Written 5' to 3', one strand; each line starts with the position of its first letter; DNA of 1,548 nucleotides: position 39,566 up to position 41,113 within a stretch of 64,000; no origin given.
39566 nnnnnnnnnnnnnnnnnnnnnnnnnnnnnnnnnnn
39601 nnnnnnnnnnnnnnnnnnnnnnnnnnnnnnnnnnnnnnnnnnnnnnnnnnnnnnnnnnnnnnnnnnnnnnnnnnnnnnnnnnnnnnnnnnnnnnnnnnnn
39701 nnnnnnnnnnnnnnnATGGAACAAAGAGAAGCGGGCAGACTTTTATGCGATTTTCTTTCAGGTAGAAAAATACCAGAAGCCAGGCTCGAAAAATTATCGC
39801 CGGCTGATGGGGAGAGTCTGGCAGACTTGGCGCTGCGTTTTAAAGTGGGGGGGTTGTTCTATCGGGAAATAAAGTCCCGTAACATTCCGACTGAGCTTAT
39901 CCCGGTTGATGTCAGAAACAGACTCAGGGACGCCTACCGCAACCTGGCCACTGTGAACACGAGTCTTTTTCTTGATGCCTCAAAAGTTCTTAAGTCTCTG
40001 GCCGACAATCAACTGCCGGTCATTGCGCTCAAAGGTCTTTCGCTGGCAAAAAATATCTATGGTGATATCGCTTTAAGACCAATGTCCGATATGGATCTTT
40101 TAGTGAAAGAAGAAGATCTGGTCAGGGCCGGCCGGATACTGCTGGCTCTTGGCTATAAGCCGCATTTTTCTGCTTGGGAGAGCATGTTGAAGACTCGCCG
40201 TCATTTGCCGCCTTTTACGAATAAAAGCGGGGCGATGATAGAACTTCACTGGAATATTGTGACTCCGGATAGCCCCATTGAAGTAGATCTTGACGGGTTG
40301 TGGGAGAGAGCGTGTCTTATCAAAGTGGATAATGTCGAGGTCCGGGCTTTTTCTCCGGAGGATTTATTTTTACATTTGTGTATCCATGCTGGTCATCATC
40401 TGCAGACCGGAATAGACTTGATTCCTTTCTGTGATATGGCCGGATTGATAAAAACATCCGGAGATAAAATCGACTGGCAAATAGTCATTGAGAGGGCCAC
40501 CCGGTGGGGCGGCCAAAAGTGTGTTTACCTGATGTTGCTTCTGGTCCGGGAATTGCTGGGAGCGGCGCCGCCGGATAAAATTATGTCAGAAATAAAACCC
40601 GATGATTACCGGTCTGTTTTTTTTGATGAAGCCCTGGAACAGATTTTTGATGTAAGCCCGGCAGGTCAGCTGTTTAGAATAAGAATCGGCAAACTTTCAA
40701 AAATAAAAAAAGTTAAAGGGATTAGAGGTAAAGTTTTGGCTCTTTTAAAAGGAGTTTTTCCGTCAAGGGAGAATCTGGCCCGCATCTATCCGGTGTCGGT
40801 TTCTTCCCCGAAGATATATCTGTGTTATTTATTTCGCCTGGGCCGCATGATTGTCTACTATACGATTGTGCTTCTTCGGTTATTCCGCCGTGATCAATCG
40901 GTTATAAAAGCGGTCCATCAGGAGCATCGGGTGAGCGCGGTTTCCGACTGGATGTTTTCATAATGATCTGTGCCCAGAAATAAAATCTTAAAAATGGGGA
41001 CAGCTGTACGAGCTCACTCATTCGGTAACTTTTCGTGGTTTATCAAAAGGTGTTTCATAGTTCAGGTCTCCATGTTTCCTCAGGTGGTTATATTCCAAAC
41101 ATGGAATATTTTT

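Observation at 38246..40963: Lower-GC tailoring module (methyltransferase + PF14907-like nucleotidyltransferase) appended to the rSAM core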

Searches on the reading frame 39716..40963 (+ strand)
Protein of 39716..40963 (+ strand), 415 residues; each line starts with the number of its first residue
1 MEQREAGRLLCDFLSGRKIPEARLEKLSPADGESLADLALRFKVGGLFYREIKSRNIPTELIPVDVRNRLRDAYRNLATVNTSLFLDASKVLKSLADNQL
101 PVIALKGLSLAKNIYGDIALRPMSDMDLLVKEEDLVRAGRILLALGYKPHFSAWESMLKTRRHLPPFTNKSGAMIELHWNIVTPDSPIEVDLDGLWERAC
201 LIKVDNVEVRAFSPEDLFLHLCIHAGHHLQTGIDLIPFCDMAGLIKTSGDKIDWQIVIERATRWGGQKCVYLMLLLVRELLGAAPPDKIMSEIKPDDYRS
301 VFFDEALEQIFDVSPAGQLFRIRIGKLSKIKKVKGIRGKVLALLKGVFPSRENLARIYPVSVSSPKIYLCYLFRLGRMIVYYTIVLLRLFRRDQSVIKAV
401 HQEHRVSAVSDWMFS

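Call 3: search_protein_families(library=ncbifam, proteins=[window:39716-40963:+], max_evalue=0.01)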
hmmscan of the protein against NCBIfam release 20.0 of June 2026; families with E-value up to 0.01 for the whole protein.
window:39716-40963:+ (415 aa): 0 families

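Call 4: search_protein_families(library=pfam, proteins=[window:39716-40963:+], max_evalue=0.01)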
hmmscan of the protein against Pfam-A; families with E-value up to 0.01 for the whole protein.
window:39716-40963:+ (415 aa): 1 family
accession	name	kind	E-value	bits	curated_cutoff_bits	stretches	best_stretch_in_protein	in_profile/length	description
PF14907.12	NTP_transf_5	-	1.8e-59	201.8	31.2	1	29-282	2-249/249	Uncharacterised nucleotidyltransferase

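Call 8: find_encoding_contigs(protein=window:39716-40963:+, flank=10000, max_places=6)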
Protein window:39716-40963:+ (415 aa): no gene with exactly this product is on record in the collection.

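Call 9: find_homologous_proteins(query=window:39716-40960:+, max_evalue=0.00001)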
Query window:39716-40960:+ (415 aa): 167 proteins with E <= 0.00001 among 8000 candidates; the best 120 are listed.
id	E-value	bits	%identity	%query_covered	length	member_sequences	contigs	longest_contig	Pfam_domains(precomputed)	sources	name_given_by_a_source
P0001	8.9e-276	932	100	100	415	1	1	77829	PF14907.13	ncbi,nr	ncbi:MAG: nucleotidyltransferase family protein [Candidatus Aminicenantes bacterium]|nr:nucleotidylt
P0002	1.1e-246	836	91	100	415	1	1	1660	PF14907.13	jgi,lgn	jgi:hypothetical protein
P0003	4.1e-246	835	90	100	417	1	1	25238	PF14907.13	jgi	-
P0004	7.9e-246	834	91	100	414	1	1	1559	PF14907.13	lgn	-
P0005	4.2e-243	825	89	100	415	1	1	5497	PF14907.13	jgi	-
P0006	5.1e-243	824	89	100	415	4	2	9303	PF14907.13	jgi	jgi:hypothetical protein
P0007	1.1e-242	823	89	100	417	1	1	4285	PF14907.13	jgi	-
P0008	1.4e-242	823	88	100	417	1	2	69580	PF14907.13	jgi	jgi:hypothetical protein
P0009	7.3e-241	817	86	100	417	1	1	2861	PF14907.13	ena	-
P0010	1.5e-240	816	86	100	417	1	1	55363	PF14907.13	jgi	-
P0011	5.6e-240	814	88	100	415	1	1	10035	PF14907.13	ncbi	-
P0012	2.7e-239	812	88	100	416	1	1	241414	PF14907.13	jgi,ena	-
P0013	4.6e-239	811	87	100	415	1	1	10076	PF14907.13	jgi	jgi:hypothetical protein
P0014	7.7e-239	811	88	100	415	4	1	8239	PF14907.13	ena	-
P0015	2.3e-238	809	87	100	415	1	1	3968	PF14907.13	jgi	-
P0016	1.2e-237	807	87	100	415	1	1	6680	PF14907.13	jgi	-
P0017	1.4e-236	803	88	100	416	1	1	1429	PF14907.13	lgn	-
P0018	1.6e-236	803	87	100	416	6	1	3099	PF14907.13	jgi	-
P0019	1.7e-235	800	87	100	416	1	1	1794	PF14907.13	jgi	-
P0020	4.6e-235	798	87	100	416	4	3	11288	PF14907.13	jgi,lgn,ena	jgi:hypothetical protein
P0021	4.8e-235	798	86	100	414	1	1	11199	PF14907.13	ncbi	-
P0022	1.2e-234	797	86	100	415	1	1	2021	PF14907.13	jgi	-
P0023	6.1e-234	795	87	100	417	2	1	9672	PF14907.13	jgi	jgi:hypothetical protein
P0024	2.3e-232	789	86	100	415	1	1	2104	PF14907.13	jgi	-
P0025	1.1e-230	784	85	100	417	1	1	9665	PF14907.13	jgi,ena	-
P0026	5.4e-228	775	85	100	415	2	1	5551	PF14907.13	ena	-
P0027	7.6e-228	774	84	100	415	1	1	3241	PF14907.13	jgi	jgi:hypothetical protein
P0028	4.4e-227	772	84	100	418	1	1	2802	PF14907.13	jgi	jgi:hypothetical protein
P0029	7.0e-226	768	83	100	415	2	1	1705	PF14907.13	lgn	-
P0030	2.5e-225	766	84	100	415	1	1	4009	PF14907.13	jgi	jgi:hypothetical protein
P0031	5.8e-225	765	83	100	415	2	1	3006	PF14907.13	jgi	jgi:hypothetical protein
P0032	9.5e-225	764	84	100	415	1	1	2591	PF14907.13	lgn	-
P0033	4.0e-224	762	81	100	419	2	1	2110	PF14907.13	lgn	-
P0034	3.6e-223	759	81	100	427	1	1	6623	PF14907.13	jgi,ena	-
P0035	5.8e-223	758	82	100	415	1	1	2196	PF14907.13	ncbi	-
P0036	1.1e-222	757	82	100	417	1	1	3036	PF14907.13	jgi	jgi:hypothetical protein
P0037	1.1e-222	757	82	100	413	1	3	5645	PF14907.13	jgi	jgi:hypothetical protein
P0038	1.3e-221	754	81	100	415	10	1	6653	PF14907.13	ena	-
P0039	1.7e-221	754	81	100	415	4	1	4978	PF14907.13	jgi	-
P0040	7.1e-221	752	81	100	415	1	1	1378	PF14907.13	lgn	-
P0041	1.6e-220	750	83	100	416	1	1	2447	PF14907.13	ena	-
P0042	1.5e-219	747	79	100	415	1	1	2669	PF14907.13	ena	-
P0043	5.5e-219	745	81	100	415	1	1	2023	PF14907.13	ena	-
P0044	6.8e-218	742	80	100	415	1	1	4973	PF14907.13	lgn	-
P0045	1.7e-217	740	80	100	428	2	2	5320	PF14907.13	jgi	jgi:hypothetical protein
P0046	4.3e-217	739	79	100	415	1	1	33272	PF14907.13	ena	-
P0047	5.9e-217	739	80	100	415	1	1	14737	PF14907.13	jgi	jgi:Uncharacterised nucleotidyltransferase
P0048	4.4e-216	736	83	100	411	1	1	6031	PF14907.13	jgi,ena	-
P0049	4.9e-216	736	80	100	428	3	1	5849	PF14907.13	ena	-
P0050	6.7e-216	735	80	100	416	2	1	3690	PF14907.13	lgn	-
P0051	4.0e-215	733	80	100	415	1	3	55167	PF14907.13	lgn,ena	-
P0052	2.3e-214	730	80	100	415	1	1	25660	PF14907.13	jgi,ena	jgi:hypothetical protein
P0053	3.0e-214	730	79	100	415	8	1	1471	PF14907.13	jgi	jgi:hypothetical protein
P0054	6.9e-214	728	79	100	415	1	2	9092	PF14907.13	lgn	-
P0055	1.3e-213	728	79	100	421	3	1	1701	PF14907.13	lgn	-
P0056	9.3e-213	725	79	100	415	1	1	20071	PF14907.13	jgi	jgi:hypothetical protein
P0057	2.9e-212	723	79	100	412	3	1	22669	PF14907.13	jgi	-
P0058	3.9e-210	716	76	100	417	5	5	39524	PF14907.13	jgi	jgi:hypothetical protein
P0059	1.0e-209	715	78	100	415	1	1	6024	PF14907.13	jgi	jgi:hypothetical protein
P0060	6.6e-209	712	79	100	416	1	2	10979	PF14907.13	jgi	jgi:hypothetical protein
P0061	1.9e-208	711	78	100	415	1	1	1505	PF14907.13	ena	-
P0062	6.9e-208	709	77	100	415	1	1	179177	PF14907.13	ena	-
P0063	6.2e-207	706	76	100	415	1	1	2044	PF14907.13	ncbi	ncbi:MAG TPA: nucleotidyltransferase family protein [Desulfuromonadaceae bacterium]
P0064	3.0e-204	697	76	100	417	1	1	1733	PF14907.13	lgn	-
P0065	3.8e-204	696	75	100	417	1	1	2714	PF14907.13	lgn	-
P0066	1.1e-202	692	75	100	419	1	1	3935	PF14907.13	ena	-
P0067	2.5e-202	690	84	90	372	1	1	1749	PF14907.13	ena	-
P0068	3.9e-202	690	75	100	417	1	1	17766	PF14907.13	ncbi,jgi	ncbi:MAG: nucleotidyltransferase family protein [Candidatus Aminicenantales bacterium]|jgi:hypotheti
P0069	4.9e-202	689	74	100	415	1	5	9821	PF14907.13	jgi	jgi:hypothetical protein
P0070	1.1e-201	688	77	96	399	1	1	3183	PF14907.13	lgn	-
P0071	1.4e-200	685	84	90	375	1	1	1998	PF14907.13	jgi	jgi:hypothetical protein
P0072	5.6e-200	683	74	100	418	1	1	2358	PF14907.13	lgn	-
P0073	4.1e-199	680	73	100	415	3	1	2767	PF14907.13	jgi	jgi:hypothetical protein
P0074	3.5e-198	677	72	100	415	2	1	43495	PF14907.13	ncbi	ncbi:MAG: nucleotidyltransferase domain-containing protein [Candidatus Aminicenantales bacterium]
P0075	9.8e-197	672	72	100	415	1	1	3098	PF14907.13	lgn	-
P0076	1.5e-195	668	73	100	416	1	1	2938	PF14907.13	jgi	-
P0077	4.6e-195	666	73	100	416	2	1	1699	PF14907.13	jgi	jgi:hypothetical protein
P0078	5.0e-195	666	73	100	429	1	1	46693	PF14907.13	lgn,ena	-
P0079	1.0e-194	665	76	94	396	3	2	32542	PF14907.13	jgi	jgi:hypothetical protein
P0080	3.9e-194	663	73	100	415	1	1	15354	PF14907.13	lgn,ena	-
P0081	4.3e-194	663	72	100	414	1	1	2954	PF14907.13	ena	-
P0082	6.2e-194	663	71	100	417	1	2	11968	PF14907.13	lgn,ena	-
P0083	2.3e-193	661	71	100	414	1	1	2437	PF14907.13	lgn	-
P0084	2.9e-193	661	72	100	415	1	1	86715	PF14907.13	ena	-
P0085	1.4e-192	658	70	100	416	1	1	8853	PF14907.13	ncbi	-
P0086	8.6e-192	656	75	93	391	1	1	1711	PF14907.13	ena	-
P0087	1.5e-190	652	72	100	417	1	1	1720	PF14907.13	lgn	-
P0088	5.7e-190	650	85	81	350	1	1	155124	PF14907.13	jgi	jgi:hypothetical protein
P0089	9.5e-189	646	69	100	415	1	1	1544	PF14907.13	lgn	-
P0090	9.4e-188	642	69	100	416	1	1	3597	PF14907.13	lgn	-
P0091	2.6e-187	641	69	100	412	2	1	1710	PF14907.13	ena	-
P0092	1.6e-186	638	72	96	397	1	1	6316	PF14907.13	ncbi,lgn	-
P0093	8.1e-186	636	68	100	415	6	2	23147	PF14907.13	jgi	jgi:hypothetical protein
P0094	1.5e-185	635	69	100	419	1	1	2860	PF14907.13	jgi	jgi:hypothetical protein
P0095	2.9e-183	628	67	100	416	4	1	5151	PF14907.13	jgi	-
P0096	8.1e-183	626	69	100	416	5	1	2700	PF14907.13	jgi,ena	-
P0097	1.3e-181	622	70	96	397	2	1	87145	PF14907.13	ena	-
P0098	1.5e-181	622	68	100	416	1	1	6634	PF14907.13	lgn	-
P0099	3.0e-180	618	66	100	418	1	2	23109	PF14907.13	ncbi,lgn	-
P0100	5.8e-180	617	68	100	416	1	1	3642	PF14907.13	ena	-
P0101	6.7e-180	617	67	100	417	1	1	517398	PF14907.13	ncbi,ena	-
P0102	3.0e-178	611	67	100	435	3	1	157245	PF14907.13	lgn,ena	-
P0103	2.3e-176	605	67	100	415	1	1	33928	PF14907.13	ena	-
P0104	3.0e-176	605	65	100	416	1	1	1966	PF14907.13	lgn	-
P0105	4.7e-176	604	67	100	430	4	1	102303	PF14907.13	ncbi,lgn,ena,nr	ncbi:MAG TPA: nucleotidyltransferase family protein [Patescibacteria group bacterium]|nr:nucleotidyl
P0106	5.0e-176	604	80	81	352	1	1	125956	PF14907.13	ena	-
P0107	5.8e-175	600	73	89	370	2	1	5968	PF14907.13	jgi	-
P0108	2.0e-174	599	63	100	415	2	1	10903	PF14907.13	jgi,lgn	-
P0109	7.7e-174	597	66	100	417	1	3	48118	PF14907.13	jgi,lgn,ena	-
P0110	1.8e-173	595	68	96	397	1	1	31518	PF14907.13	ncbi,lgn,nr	ncbi:MAG: nucleotidyltransferase family protein [Acidobacteriota bacterium]|nr:nucleotidyltransferas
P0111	5.0e-173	594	65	100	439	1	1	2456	PF14907.13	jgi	-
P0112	8.6e-171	587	65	100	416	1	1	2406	PF14907.13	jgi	jgi:hypothetical protein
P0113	1.3e-169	583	66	96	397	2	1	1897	PF14907.13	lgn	-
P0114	1.2e-168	580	65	96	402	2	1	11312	PF14907.13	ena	-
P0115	2.5e-168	578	90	69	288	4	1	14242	PF14907.13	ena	-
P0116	2.3e-167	575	62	100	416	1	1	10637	PF14907.13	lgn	-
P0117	4.7e-167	574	71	88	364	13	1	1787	PF14907.13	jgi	jgi:hypothetical protein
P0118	6.4e-167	574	63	100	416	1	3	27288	PF14907.13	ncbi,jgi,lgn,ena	-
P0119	5.8e-165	567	61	100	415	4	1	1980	PF14907.13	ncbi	-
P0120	2.6e-162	559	70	88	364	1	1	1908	PF14907.13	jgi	jgi:hypothetical protein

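Call 10: find_encoding_contigs(protein=P0012, flank=10000, max_places=2)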
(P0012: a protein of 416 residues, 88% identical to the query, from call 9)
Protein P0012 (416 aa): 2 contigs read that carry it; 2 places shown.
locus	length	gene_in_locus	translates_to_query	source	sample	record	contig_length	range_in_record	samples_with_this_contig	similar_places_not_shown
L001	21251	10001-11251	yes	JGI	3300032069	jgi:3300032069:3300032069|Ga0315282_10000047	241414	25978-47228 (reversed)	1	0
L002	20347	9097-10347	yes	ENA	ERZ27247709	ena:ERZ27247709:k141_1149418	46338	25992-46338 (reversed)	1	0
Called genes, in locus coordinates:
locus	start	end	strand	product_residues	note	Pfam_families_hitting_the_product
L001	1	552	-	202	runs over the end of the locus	PF13505:OMP_b-brl (weak)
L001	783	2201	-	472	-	PF00072:Response_reg, PF07724:AAA_2 (faint), PF00158:Sigma54_activat, PF14532:Sigma54_activ_2, PF07728:AAA_5 (weak), PF25601:AAA_lid_14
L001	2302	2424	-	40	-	-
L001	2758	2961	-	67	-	-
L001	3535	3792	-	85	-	-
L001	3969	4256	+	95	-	PF05402:PqqD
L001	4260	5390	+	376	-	PF04055:Radical_SAM, PF13186:SPASM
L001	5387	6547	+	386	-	PF13353:Fer4_12 (weak), PF04055:Radical_SAM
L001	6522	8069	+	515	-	PF27840:ScmC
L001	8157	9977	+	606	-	PF00664:ABC_membrane, PF00005:ABC_tran, PF13304:AAA_21 (faint)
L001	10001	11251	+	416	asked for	PF14907:NTP_transf_5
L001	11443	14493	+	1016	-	PF13004:BACON (weak), PF18986:DUF5719 (faint)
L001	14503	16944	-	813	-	PF04932:Wzy_C, PF16841:CBM60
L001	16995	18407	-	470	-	PF13727:CoA_binding_3, PF02397:Bac_transf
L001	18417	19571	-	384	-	PF09314:DUF1972, PF13439:Glyco_transf_4, PF13579:Glyco_trans_4_4, PF00534:Glycos_transf_1, PF13692:Glyco_trans_1_4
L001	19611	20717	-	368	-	PF13439:Glyco_transf_4, PF13579:Glyco_trans_4_4 (weak), PF20706:GT4-conflict, PF00534:Glycos_transf_1, PF13692:Glyco_trans_1_4, PF13524:Glyco_trans_1_2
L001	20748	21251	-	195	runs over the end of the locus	-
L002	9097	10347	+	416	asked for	PF14907:NTP_transf_5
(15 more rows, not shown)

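Call 11: find_encoding_contigs(protein=P0062, flank=10000, max_places=2)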
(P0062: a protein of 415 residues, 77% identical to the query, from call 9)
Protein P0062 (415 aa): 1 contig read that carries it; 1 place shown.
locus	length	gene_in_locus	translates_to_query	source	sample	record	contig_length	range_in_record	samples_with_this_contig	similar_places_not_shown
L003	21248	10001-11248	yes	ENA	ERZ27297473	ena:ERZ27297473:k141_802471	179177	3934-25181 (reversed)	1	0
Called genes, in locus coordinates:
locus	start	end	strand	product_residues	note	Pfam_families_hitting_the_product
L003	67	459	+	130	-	PF00072:Response_reg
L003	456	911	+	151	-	-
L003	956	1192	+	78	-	PF11752:DUF3309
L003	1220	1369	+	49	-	PF18919:DUF5670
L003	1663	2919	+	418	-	PF00989:PAS, PF08448:PAS_4, PF13188:PAS_8 (weak), PF13426:PAS_9, PF08447:PAS_3, PF00512:HisKA, PF02518:HATPase_c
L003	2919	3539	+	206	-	PF00072:Response_reg, PF00196:GerE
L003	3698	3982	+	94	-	-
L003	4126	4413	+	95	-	PF05402:PqqD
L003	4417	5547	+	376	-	PF04055:Radical_SAM, PF13186:SPASM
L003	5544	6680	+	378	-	PF13353:Fer4_12 (weak), PF04055:Radical_SAM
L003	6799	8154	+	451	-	PF27840:ScmC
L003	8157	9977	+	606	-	PF00664:ABC_membrane, PF00005:ABC_tran, PF13304:AAA_21 (faint)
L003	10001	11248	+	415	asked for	PF14907:NTP_transf_5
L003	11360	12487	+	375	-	PF02405:MlaE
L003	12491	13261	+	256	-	PF00005:ABC_tran, PF13304:AAA_21 (faint)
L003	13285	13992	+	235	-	PF02470:MlaD (weak)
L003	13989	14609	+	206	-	PF03886:ABC_trans_aux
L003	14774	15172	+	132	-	-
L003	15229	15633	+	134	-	PF00072:Response_reg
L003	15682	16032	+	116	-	-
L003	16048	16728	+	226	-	-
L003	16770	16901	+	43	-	-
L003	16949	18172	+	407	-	PF01734:Patatin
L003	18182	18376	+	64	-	PF11381:DUF3185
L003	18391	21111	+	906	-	PF04138:GtrA_DPMS_TM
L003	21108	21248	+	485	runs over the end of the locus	PF01553:Acyltransferase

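Call 12: find_encoding_contigs(protein=P0101, flank=10000, max_places=2)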
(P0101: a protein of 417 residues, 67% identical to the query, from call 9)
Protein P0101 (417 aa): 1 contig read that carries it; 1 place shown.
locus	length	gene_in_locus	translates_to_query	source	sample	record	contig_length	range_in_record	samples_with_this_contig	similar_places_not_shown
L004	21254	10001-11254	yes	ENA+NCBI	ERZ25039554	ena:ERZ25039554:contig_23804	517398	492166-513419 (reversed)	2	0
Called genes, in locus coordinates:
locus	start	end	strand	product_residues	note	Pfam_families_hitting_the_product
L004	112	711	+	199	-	-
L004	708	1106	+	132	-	-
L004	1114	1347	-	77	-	-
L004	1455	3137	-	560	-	-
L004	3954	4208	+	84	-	PF05402:PqqD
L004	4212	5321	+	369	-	PF04055:Radical_SAM, PF13186:SPASM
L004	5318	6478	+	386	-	PF04055:Radical_SAM, PF13353:Fer4_12 (weak)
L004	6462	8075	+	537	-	PF27840:ScmC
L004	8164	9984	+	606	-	PF00005:ABC_tran, PF13304:AAA_21 (faint)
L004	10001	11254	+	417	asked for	PF14907:NTP_transf_5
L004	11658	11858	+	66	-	-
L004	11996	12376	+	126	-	-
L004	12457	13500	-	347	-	PF08240:ADH_N, PF16912:Glu_dehyd_C, PF00107:ADH_zinc_N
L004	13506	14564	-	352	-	PF08240:ADH_N, PF16912:Glu_dehyd_C, PF00107:ADH_zinc_N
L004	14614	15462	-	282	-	PF01619:Pro_dh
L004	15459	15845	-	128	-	PF14489:QueF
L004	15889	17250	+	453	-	PF13367:PrsW-protease, PF16697:Yop-YscD_cpl, PF00498:FHA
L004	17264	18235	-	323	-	PF08220:HTH_DeoR, PF08279:HTH_11, PF13280:WYL, PF25583:WCX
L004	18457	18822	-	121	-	PF00563:EAL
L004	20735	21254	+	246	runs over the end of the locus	PF00591:Glycos_transf_3, PF07831:PYNP_C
